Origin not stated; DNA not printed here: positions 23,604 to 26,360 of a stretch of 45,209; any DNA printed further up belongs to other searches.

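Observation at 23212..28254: ACIII/Qrc-like complex: split B subunit, FS0 cluster motif retained, but no Cys at the expected Mo-ligand position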

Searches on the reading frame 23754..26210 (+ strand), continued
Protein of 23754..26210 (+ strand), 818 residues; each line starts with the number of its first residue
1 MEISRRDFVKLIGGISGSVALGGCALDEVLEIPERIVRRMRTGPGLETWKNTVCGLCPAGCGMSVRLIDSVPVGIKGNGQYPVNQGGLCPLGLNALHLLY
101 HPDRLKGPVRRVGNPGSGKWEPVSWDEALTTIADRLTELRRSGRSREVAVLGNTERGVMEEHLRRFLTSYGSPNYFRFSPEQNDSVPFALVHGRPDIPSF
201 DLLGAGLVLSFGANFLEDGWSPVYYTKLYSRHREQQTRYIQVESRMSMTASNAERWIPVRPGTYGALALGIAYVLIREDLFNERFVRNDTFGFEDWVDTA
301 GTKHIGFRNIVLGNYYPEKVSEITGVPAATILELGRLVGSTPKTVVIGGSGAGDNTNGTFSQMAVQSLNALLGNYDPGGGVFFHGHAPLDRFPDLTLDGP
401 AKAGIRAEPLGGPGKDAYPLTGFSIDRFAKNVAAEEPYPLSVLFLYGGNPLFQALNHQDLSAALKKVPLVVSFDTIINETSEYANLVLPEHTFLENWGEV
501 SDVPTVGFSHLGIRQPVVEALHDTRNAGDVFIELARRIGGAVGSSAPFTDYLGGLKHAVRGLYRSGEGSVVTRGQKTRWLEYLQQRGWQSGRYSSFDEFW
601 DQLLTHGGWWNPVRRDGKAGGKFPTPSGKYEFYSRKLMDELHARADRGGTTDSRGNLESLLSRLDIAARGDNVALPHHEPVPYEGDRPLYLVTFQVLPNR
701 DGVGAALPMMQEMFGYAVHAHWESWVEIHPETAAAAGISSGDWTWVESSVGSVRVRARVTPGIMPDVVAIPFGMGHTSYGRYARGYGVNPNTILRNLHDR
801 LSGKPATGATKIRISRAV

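Call 18: find_related_loci(query=A1, collection=genome_contigs, flank=8000)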
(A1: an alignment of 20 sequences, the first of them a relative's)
Query A1 (818 aa) in genome_contigs; peptide patterns used: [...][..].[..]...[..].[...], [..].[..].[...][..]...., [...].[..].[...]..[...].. (x = any residue, [..] = any of these).
600 stretches matched a pattern (row limit reached: there are more); 551 encode a relative of the query (tblastn E <= 1e-3); the best 80 are kept; 80 distinct loci.
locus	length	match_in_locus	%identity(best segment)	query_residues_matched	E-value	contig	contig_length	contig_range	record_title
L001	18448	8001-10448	61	1-817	0e+0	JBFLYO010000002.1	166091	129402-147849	MAG: Bacteroidota bacterium isolate MAG087 MAG087_2, whole genome shotgun sequence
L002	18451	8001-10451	59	1-818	0e+0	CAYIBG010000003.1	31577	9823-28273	MAG TPA_asm: uncultured Ignavibacteriaceae bacterium isolate ERP119705_co1_736 genome assembly, contig: NODE_1320_length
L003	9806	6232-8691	58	1-810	0e+0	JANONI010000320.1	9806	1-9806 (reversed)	MAG: Bacteroidota bacterium isolate VAR_43_metabat_429 VAR_43_k141_4983502, whole genome shotgun sequence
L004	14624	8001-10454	59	1-818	0e+0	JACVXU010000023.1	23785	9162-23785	MAG: Bacteroidetes bacterium isolate B4_bin.17 scaffold_253, whole genome shotgun sequence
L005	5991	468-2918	59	1-817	0e+0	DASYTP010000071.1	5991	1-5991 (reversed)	MAG TPA_asm: Bacteroidota bacterium isolate SMAG_U4570 k141_2180274, whole genome shotgun sequence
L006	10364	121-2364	61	70-817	0e+0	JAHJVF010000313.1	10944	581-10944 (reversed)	MAG: Bacteroidetes bacterium isolate OSL_B.mb.4 OSL_B.mb.4_k141_50587, whole genome shotgun sequence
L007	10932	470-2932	54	1-817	0e+0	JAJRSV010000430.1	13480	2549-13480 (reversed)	MAG: Bacteroidetes bacterium isolate Dive96_bin1.139 k141_4744080, whole genome shotgun sequence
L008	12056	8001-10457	54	1-816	0e+0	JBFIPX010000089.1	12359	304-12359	MAG: Rhodothermales bacterium isolate Mix_sand12.2021.10.Z.66 k141_672286_length_12359_cov_15.3136, whole genome shotgun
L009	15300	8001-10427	44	1-816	0e+0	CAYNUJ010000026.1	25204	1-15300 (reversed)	MAG TPA_asm: uncultured Melioribacteraceae bacterium isolate SRP216583_co1_164 genome assembly, contig: NODE_1417_length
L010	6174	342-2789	40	1-818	0e+0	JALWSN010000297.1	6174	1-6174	MAG: Ignavibacteriales bacterium isolate M2_metabat2_scaf2bin.078 M2_NODE_22362_length_6174_cov_2.803374, whole genome s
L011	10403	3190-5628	41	2-817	0e+0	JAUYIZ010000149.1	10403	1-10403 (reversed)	MAG: Desulfobacterales bacterium isolate C24_metabat.bin.116_sub C24_k141_900428, whole genome shotgun sequence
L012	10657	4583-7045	41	2-817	0e+0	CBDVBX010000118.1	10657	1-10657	MAG TPA_asm: uncultured bacterium isolate SRR22302364_binner13_Refined_39 genome assembly, contig: ERZ25073603.3030, who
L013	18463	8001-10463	40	3-818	0e+0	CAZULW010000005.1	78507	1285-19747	MAG TPA_asm: uncultured bacterium isolate binchicken_co136_34 genome assembly, contig: NODE_138_length_78507_cov_50.9816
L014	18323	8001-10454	38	3-815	0e+0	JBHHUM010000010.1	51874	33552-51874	MAG: Fidelibacterota bacterium isolate S.5.sp3_bin.18 NODE_81_length_51874_cov_6.639457, whole genome shotgun sequence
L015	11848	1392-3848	41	1-817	0e+0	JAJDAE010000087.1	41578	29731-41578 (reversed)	MAG: candidate division KSB1 bacterium isolate OFTM177 OFTM177_86, whole genome shotgun sequence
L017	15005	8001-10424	40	1-817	0e+0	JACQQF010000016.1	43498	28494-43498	MAG: Candidatus Methylomirabilota bacterium isolate NC_groundwater_1326_Ag_S-0.2um_61_204 S_p2_S4_coassembly_k141_334203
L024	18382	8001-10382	37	1-817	2e-179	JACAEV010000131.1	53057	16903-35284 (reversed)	MAG: Syntrophaceae bacterium isolate L.E.D.11_1 k119_205908, whole genome shotgun sequence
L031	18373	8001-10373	38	3-817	5e-162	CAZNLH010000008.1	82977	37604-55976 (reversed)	MAG TPA_asm: uncultured Gemmatimonadota bacterium isolate binchicken_co172_241 genome assembly, contig: NODE_113_length_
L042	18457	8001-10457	35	3-816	2e-150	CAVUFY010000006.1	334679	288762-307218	MAG: uncultured delta proteobacterium isolate MFD02416.bin.2.150 genome assembly, contig: contig_22816, whole genome sho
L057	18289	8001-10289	33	1-817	5e-137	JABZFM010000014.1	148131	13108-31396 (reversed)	MAG: Desulfobacteraceae bacterium isolate Grevelingen_8MPa_metabat2.60 scaffold_190, whole genome shotgun sequence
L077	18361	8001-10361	33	1-803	1e-126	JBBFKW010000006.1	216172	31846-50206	MAG: Desulfosoma sp. isolate Uz-U4-09 NODE_69_length_216172_cov_28.895492, whole genome shotgun sequence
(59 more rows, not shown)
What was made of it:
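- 551 relatives in species genomes (call 18).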

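Call 26: search_protein_families(library=ncbifam, proteins=[L077:8001-10406:+, L077:11279-12520:+, L057:8001-10292:+, L057:11228-12466:+, L042:7962-10463:+, L024:8001-10385:+, L024:11162-12466:+, L017:8001-10427:+, L017:11135-12607:+, L031:8001-10376:+], max_evalue=1e-20)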
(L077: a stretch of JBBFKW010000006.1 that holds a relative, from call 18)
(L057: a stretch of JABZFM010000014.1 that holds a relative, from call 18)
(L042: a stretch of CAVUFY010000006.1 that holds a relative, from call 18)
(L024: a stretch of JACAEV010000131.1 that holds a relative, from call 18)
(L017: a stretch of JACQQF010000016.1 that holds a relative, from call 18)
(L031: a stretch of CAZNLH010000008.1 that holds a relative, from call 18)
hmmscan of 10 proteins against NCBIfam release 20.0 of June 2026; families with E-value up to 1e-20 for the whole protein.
L077:8001-10406:+ (801 aa): 10 families
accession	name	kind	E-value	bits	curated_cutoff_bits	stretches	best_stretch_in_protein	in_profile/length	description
NF041783.2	mnquin_red_QrcB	equivalog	2.6e-153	511.8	440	3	1-398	1-371/695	menaquinone reductase molybdopterin-binding-like subunit QrcB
NF012032.0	PRK15488.1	equivalog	1.4e-75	254.8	694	2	1-391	1-360/759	thiosulfate reductase PhsA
NF041714.1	arsenate_red_ArrA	equivalog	2.1e-50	171.7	1600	1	53-541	51-557/848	arsenate respiratory reductase molybdopterin-containing subunit ArrA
TIGR01591.1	Fdh-alpha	equivalog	1.3e-43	149.1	666.25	1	56-360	2-285/672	formate dehydrogenase subunit alpha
TIGR02166.1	dmsA_ynfE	subfamily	1.3e-38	132.6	777.7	1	5-363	3-368/794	DMSO/selenate family reductase complex A subunit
TIGR03479.1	DMSO_red_II_alp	subfamily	1e-32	113.2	984.75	0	93-300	105-306/913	molybdopterin-dependent oxidoreductase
NF047855.1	AssmNtatRedNasC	equivalog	1.7e-32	112.6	1100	0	250-358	212-308/708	assimilatory nitrate reductase catalytic subunit NasC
NF011566.1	PRK14990.1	exception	2e-24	85.7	1600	0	52-361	58-386/814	dimethylsulfoxide reductase subunit A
NF041885.1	selenate_YnfE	exception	7.1e-23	80.3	1675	0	92-364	92-376/805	selenate/tellurate reductase subunit YnfE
NF011567.1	PRK14991.1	equivalog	1.6e-21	75.9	1750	0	668-762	875-961/1022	tetrathionate reductase subunit TtrA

L077:11279-12520:+ (413 aa): 1 family
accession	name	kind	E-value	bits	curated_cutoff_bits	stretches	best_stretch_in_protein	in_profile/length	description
NF041784.1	mnquin_red_QrcD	equivalog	1e-194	647.5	570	1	1-412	1-408/408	menaquinone reductase integral membrane subunit QrcD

L057:8001-10292:+ (763 aa): 14 families
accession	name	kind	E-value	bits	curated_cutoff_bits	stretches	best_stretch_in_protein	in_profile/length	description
NF041783.2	mnquin_red_QrcB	equivalog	7.6e-150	500.3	440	2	1-546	1-504/695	menaquinone reductase molybdopterin-binding-like subunit QrcB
NF012032.0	PRK15488.1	equivalog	1.1e-90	304.8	694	1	49-752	36-749/759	thiosulfate reductase PhsA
NF041714.1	arsenate_red_ArrA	equivalog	9.9e-67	225.7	1600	1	52-533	46-554/848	arsenate respiratory reductase molybdopterin-containing subunit ArrA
TIGR01591.1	Fdh-alpha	equivalog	2.4e-65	220.9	666.25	1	60-717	2-640/672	formate dehydrogenase subunit alpha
TIGR02166.1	dmsA_ynfE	subfamily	2.5e-63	214.4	777.7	1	3-739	1-770/794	DMSO/selenate family reductase complex A subunit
TIGR03479.1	DMSO_red_II_alp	subfamily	5.4e-44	150.5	984.75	1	56-294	58-304/913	molybdopterin-dependent oxidoreductase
NF041885.1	selenate_YnfE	exception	2.3e-41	141.5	1675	1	96-396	93-413/805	selenate/tellurate reductase subunit YnfE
NF041884.1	selenate_YnfF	exception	4e-38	130.8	1650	1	95-395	89-405/798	selenate/tellurate reductase subunit YnfF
NF047855.1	AssmNtatRedNasC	equivalog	1.7e-37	129.1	1100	1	58-373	22-325/708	assimilatory nitrate reductase catalytic subunit NasC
NF011567.1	PRK14991.1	equivalog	1.7e-36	125.4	1750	0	639-724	879-961/1022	tetrathionate reductase subunit TtrA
NF011566.1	PRK14990.1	exception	6.1e-35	120.4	1600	1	59-396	61-426/814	dimethylsulfoxide reductase subunit A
TIGR00509.1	bisC_fam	subfamily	3.5e-31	108.2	1017.55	1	119-582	63-559/772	molybdopterin guanine dinucleotide-containing S/N-oxide reductase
TIGR01553.1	formate-DH-alph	equivalog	4.2e-28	97.6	814.2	1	56-297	44-304/1009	formate dehydrogenase-N subunit alpha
NF041513.1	formate_DH_Act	exception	3.1e-22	78.2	1400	0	57-297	43-295/1067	formate dehydrogenase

L057:11228-12466:+ (412 aa): 3 families
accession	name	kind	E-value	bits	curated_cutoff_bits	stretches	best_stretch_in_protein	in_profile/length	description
NF041784.1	mnquin_red_QrcD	equivalog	1.9e-201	669.7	570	1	4-409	3-408/408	menaquinone reductase integral membrane subunit QrcD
NF045714.1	sulf_resp_HmcC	equivalog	5.2e-27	95.1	550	1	26-405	8-371/376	sulfate respiration complex protein HmcC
NF008133.1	PRK10881.1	equivalog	1.7e-26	93.6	450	1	35-404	28-376/377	Ni/Fe-hydrogenase cytochrome b subunit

L042:7962-10463:+ (833 aa): 12 families
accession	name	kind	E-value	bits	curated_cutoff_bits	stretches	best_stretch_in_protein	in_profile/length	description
NF041783.2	mnquin_red_QrcB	equivalog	5.5e-147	490.9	440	2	13-583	2-523/695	menaquinone reductase molybdopterin-binding-like subunit QrcB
NF012032.0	PRK15488.1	equivalog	3.5e-78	263.4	694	1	14-591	3-557/759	thiosulfate reductase PhsA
NF041714.1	arsenate_red_ArrA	equivalog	1.5e-77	261.6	1600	1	14-825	3-839/848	arsenate respiratory reductase molybdopterin-containing subunit ArrA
TIGR01591.1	Fdh-alpha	equivalog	5.5e-53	180.1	666.25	1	67-561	2-480/672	formate dehydrogenase subunit alpha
TIGR02166.1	dmsA_ynfE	subfamily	4.2e-50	170.6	777.7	1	64-401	45-396/794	DMSO/selenate family reductase complex A subunit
NF047855.1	AssmNtatRedNasC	equivalog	2e-32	112.3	1100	0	453-576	402-519/708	assimilatory nitrate reductase catalytic subunit NasC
NF041885.1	selenate_YnfE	exception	5.1e-32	110.6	1675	1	119-401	108-403/805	selenate/tellurate reductase subunit YnfE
TIGR03479.1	DMSO_red_II_alp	subfamily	4e-31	107.9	984.75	0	67-309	62-305/913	molybdopterin-dependent oxidoreductase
NF041884.1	selenate_YnfF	exception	1.6e-27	95.8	1650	1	119-401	105-396/798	selenate/tellurate reductase subunit YnfF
NF011566.1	PRK14990.1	exception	2e-26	92.3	1600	1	117-401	117-416/814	dimethylsulfoxide reductase subunit A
TIGR00509.1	bisC_fam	subfamily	5.8e-23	81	1017.55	0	129-401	65-342/772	molybdopterin guanine dinucleotide-containing S/N-oxide reductase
TIGR01553.1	formate-DH-alph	equivalog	1.5e-21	75.9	814.2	0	15-311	3-304/1009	formate dehydrogenase-N subunit alpha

L024:8001-10385:+ (794 aa): 14 families
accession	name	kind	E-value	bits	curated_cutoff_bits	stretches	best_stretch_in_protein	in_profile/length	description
NF041714.1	arsenate_red_ArrA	equivalog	1.3e-105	354.3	1600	1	40-793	48-847/848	arsenate respiratory reductase molybdopterin-containing subunit ArrA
NF041783.2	mnquin_red_QrcB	equivalog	9.1e-90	301.7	440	1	34-545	40-510/695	menaquinone reductase molybdopterin-binding-like subunit QrcB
NF012032.0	PRK15488.1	equivalog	8e-88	295.3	694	1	1-773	1-739/759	thiosulfate reductase PhsA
TIGR02166.1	dmsA_ynfE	subfamily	6.9e-63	212.9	777.7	1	3-379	1-396/794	DMSO/selenate family reductase complex A subunit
TIGR01591.1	Fdh-alpha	equivalog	1.2e-49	169.1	666.25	1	46-380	2-318/672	formate dehydrogenase subunit alpha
NF041885.1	selenate_YnfE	exception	6.5e-48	163.1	1675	1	48-379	55-403/805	selenate/tellurate reductase subunit YnfE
TIGR03479.1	DMSO_red_II_alp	subfamily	8.3e-46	156.5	984.75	1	73-285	96-303/913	molybdopterin-dependent oxidoreductase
NF041884.1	selenate_YnfF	exception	2.3e-43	148.2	1650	1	5-381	3-398/798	selenate/tellurate reductase subunit YnfF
NF011566.1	PRK14990.1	exception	2.3e-41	141.7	1600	1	76-381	98-418/814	dimethylsulfoxide reductase subunit A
NF011567.1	PRK14991.1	equivalog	5.1e-41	140.4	1750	0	194-285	279-370/1022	tetrathionate reductase subunit TtrA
NF047855.1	AssmNtatRedNasC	equivalog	6.4e-38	130.5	1100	0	238-361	212-323/708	assimilatory nitrate reductase catalytic subunit NasC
TIGR00509.1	bisC_fam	subfamily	2.2e-30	105.6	1017.55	1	103-618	61-597/772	molybdopterin guanine dinucleotide-containing S/N-oxide reductase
TIGR01553.1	formate-DH-alph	equivalog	2.3e-28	98.5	814.2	0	3-134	2-141/1009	formate dehydrogenase-N subunit alpha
NF041513.1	formate_DH_Act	exception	8e-22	76.9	1400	0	45-136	45-134/1067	formate dehydrogenase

L024:11162-12466:+ (434 aa): 1 family
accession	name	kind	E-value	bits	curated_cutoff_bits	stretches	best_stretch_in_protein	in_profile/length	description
NF045798.1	DsrP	equivalog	8.3e-26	91.2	350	0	23-161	10-144/346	sulfate reduction electron transfer complex DsrMKJOP subunit DsrP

L017:8001-10427:+ (808 aa): 19 families
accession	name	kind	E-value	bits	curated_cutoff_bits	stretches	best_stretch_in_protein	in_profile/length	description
NF041714.1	arsenate_red_ArrA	equivalog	2.2e-130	436.3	1600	2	2-528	2-555/848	arsenate respiratory reductase molybdopterin-containing subunit ArrA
NF012032.0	PRK15488.1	equivalog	3.2e-114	382.6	694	1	1-555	1-541/759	thiosulfate reductase PhsA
NF041783.2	mnquin_red_QrcB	equivalog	1.6e-88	297.6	440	1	42-541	50-505/695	menaquinone reductase molybdopterin-binding-like subunit QrcB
TIGR01591.1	Fdh-alpha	equivalog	1.6e-65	221.5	666.25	1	48-497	2-440/672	formate dehydrogenase subunit alpha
TIGR02166.1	dmsA_ynfE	subfamily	4.8e-63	213.4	777.7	1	3-762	1-749/794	DMSO/selenate family reductase complex A subunit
TIGR03479.1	DMSO_red_II_alp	subfamily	7.4e-51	173.2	984.75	1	48-290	62-307/913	molybdopterin-dependent oxidoreductase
NF041885.1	selenate_YnfE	exception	1.6e-45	155.2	1675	1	2-769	2-765/805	selenate/tellurate reductase subunit YnfE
NF041884.1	selenate_YnfF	exception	1.1e-44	152.5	1650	1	3-762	1-751/798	selenate/tellurate reductase subunit YnfF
NF047855.1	AssmNtatRedNasC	equivalog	8e-41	140.1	1100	1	40-369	16-329/708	assimilatory nitrate reductase catalytic subunit NasC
NF011566.1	PRK14990.1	exception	1.6e-39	135.5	1600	1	38-540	52-578/814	dimethylsulfoxide reductase subunit A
TIGR01553.1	formate-DH-alph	equivalog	1.8e-39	135.3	814.2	0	3-137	2-142/1009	formate dehydrogenase-N subunit alpha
NF011567.1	PRK14991.1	equivalog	1e-36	126.1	1750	0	83-288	140-372/1022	tetrathionate reductase subunit TtrA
TIGR00509.1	bisC_fam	subfamily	4.6e-33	114.5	1017.55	1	109-582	65-553/772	molybdopterin guanine dinucleotide-containing S/N-oxide reductase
NF010055.0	PRK13532.1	equivalog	7e-32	110.6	904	1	1-295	1-296/830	nitrate reductase catalytic subunit NapA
TIGR01706.1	NAPA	equivalog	8e-30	103.8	930.55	1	3-298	2-299/830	periplasmic nitrate reductase subunit alpha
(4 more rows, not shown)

L017:11135-12607:+ (490 aa): 1 family
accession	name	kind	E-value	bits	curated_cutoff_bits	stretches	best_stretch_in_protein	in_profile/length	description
NF045798.1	DsrP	equivalog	1.8e-43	149.4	350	1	21-162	10-146/346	sulfate reduction electron transfer complex DsrMKJOP subunit DsrP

L031:8001-10376:+ (791 aa): 13 families
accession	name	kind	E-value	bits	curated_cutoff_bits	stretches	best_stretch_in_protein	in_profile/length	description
NF041783.2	mnquin_red_QrcB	equivalog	1.2e-94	317.8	440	2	2-383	4-367/695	menaquinone reductase molybdopterin-binding-like subunit QrcB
NF012032.0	PRK15488.1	equivalog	9.7e-65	218.9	694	1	1-385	3-365/759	thiosulfate reductase PhsA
NF041714.1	arsenate_red_ArrA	equivalog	4.5e-53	180.6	1600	1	38-538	43-566/848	arsenate respiratory reductase molybdopterin-containing subunit ArrA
TIGR01591.1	Fdh-alpha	equivalog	7.4e-53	179.6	666.25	1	48-497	1-440/672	formate dehydrogenase subunit alpha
TIGR02166.1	dmsA_ynfE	subfamily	2.6e-46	158.1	777.7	1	1-544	1-562/794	DMSO/selenate family reductase complex A subunit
NF047855.1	AssmNtatRedNasC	equivalog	1.8e-36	125.7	1100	0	239-497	212-466/708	assimilatory nitrate reductase catalytic subunit NasC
TIGR03479.1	DMSO_red_II_alp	subfamily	6.1e-32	110.6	984.75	0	85-290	105-307/913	molybdopterin-dependent oxidoreductase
NF011566.1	PRK14990.1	exception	1.9e-30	105.6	1600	0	235-397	263-432/814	dimethylsulfoxide reductase subunit A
NF041885.1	selenate_YnfE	exception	2.7e-29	101.6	1675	0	235-386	250-409/805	selenate/tellurate reductase subunit YnfE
NF041884.1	selenate_YnfF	exception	3.2e-28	98.1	1650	1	42-386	42-402/798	selenate/tellurate reductase subunit YnfF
TIGR01553.1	formate-DH-alph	equivalog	5.6e-25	87.3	814.2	0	2-133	3-137/1009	formate dehydrogenase-N subunit alpha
NF011567.1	PRK14991.1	equivalog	1.4e-24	86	1750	0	701-754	908-961/1022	tetrathionate reductase subunit TtrA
TIGR00509.1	bisC_fam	subfamily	2.9e-22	78.7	1017.55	0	110-553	65-524/772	molybdopterin guanine dinucleotide-containing S/N-oxide reductase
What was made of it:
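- On QrcABCD: Control loci L077, L057 and L042 pass: QrcB 491-512 in all three, QrcD 648-670 in L077 and L057 (call 26).
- Closest known: QrcABCD menaquinone reductase of sulfate reducers. Different: Desulfobacterota loci pass them (call 26).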

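Call 62: find_homologous_proteins(query=L077:8001-10406:+, max_evalue=1e-30)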
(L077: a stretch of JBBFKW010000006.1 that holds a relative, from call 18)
Query L077:8001-10406:+ (801 aa): 1170 proteins with E <= 1e-30 among 8000 candidates; the best 120 are listed.
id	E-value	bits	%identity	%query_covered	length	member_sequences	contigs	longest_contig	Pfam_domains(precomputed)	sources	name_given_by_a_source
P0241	0.0e+0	1719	93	100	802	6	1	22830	PF00384.28,PF01568.28,PF04879.22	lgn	-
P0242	0.0e+0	1636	88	100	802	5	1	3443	PF00384.28,PF01568.28,PF04879.22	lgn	-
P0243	0.0e+0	1622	87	100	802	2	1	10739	PF00384.28,PF01568.28,PF04879.22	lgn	-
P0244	0.0e+0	1530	82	100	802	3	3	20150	PF00384.28,PF01568.28,PF04879.22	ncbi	-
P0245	0.0e+0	1522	81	100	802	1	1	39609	PF00384.28,PF01568.28,PF04879.22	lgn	-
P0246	0.0e+0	1515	82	100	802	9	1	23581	PF00384.28,PF01568.28,PF04879.22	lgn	-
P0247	0.0e+0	1292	71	100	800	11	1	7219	PF00384.28,PF01568.28,PF04879.22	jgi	-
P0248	0.0e+0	1290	70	100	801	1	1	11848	PF00384.28,PF01568.28,PF04879.22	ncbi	-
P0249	0.0e+0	1273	69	100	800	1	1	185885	PF00384.28,PF01568.28,PF04879.22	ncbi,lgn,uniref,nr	ncbi:Anaerobic selenocysteine-containing dehydrogenase [Desulfacinum hydrothermale DSM 13146]|uniref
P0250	0.0e+0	1039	58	100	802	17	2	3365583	PF00384.28,PF01568.28,PF04879.22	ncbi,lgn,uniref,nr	ncbi:molybdopterin-containing oxidoreductase family protein [Desulfoglaeba alkanexedens]|uniref:4Fe-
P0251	0.0e+0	1030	56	100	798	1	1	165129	PF00384.28,PF01568.28,PF04879.22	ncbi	-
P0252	1.5e-298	1011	56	100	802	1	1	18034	PF00384.28,PF01568.28,PF04879.22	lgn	-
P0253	1.2e-293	994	56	100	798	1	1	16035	PF00384.28,PF01568.28,PF04879.22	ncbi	-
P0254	1.8e-289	981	54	100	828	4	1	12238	PF00384.28,PF01568.28,PF04879.22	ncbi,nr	ncbi:MAG TPA: hypothetical protein DEO88_18475 [Syntrophobacteraceae bacterium]|nr:hypothetical prot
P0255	2.1e-289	980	55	100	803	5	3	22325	PF00384.28,PF01568.28,PF04879.22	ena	-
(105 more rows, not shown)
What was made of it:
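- Tried and rejected: The 120 best QrcB-type hits were Syntrophobacterales-like (call 62), so I cannot say whether the biochemically studied QrcB keeps the FS0 Cys.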
